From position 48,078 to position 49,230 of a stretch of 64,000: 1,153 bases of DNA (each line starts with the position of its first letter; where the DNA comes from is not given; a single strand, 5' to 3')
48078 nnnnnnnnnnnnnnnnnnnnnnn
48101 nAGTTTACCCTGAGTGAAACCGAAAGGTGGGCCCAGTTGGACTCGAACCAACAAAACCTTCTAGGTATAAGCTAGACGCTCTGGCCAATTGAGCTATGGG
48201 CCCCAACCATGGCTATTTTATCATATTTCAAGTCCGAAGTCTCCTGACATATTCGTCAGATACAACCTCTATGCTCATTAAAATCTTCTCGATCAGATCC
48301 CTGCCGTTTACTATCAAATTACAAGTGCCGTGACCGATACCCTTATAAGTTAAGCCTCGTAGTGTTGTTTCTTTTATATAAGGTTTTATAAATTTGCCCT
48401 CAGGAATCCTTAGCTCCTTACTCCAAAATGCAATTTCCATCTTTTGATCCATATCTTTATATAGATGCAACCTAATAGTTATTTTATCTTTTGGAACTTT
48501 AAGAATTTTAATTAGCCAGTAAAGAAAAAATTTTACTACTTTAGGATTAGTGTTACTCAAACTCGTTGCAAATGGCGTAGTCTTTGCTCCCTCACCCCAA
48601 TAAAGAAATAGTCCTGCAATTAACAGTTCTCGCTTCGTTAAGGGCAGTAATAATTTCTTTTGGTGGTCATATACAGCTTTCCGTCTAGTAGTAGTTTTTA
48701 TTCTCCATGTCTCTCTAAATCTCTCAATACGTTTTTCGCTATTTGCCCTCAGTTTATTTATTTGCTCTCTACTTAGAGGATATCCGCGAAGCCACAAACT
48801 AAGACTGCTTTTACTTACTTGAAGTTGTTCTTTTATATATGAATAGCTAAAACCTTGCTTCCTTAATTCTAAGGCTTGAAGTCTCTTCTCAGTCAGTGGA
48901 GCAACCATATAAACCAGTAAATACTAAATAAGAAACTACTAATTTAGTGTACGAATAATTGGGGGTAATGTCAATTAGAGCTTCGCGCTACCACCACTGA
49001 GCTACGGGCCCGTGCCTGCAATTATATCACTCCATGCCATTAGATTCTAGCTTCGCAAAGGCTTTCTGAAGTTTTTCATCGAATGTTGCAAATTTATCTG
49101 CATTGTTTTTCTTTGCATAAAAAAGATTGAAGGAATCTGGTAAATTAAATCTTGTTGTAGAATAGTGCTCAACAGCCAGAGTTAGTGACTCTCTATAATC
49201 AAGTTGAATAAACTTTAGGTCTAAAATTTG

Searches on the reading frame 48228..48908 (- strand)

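Call 10: search_protein_families(library=pfam, proteins=[window:48228-48908:-], max_evalue=1)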
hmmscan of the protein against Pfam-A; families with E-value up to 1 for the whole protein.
window:48228-48908:- (226 aa): 3 families
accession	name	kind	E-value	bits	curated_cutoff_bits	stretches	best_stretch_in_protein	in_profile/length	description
PF13384.12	HTH_23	-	0.00019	21.6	24.6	1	7-43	5-41/50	Homeodomain-like domain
PF01381.28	HTH_3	-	0.042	14.3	23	1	15-49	4-40/55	Helix-turn-helix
PF13518.12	HTH_28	-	0.054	14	25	1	8-43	1-36/52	Helix-turn-helix domain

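Call 11: search_protein_families(library=ncbifam, proteins=[window:48228-48908:-], max_evalue=1)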
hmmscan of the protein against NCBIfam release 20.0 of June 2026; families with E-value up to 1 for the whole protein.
window:48228-48908:- (226 aa): 5 families
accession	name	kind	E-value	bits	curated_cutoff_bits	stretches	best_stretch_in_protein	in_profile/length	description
NF033516.0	transpos_IS3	equivalog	0.015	14.6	160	1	8-69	2-69/369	IS3 family transposase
TIGR00721.1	tfx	subfamily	0.038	13.9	60.25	1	5-52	7-51/137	Tfx family DNA-binding protein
NF003055.0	PRK03975.1-2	equivalog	0.04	13.7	122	1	5-41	10-46/140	putative transcriptional regulator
NF040595.1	HTH_Cbp1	equivalog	0.042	13.8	140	1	11-63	54-105/135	CRISPR DNA repeat-binding protein Cbp1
NF003056.0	PRK03975.1-4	equivalog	0.057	13.3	115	1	4-39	6-41/145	putative transcriptional regulator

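Call 60: search_protein_families(library=phrogs, proteins=[window:48228-48908:-], max_evalue=0.01)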
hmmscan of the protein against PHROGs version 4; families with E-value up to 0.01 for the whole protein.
window:48228-48908:- (226 aa): 1 family
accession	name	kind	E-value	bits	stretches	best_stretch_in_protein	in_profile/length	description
phrog_664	-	DNA, RNA and nucleotide metabolism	0.00021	22.2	1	5-73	85-153/210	DNA binding protein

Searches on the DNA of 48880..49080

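Call 62: search_rna_families(source=window, start=48880, end=49080, threshold=evalue, max_evalue=10, show_alignments=2)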
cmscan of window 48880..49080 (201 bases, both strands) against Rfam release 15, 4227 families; matches with E-value up to 10: 1.
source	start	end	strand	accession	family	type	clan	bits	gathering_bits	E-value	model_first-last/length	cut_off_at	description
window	48907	49014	+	RF02612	BSR1350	Gene; sRNA;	-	12.3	216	8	1-176/176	no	Brucella sRNA 1350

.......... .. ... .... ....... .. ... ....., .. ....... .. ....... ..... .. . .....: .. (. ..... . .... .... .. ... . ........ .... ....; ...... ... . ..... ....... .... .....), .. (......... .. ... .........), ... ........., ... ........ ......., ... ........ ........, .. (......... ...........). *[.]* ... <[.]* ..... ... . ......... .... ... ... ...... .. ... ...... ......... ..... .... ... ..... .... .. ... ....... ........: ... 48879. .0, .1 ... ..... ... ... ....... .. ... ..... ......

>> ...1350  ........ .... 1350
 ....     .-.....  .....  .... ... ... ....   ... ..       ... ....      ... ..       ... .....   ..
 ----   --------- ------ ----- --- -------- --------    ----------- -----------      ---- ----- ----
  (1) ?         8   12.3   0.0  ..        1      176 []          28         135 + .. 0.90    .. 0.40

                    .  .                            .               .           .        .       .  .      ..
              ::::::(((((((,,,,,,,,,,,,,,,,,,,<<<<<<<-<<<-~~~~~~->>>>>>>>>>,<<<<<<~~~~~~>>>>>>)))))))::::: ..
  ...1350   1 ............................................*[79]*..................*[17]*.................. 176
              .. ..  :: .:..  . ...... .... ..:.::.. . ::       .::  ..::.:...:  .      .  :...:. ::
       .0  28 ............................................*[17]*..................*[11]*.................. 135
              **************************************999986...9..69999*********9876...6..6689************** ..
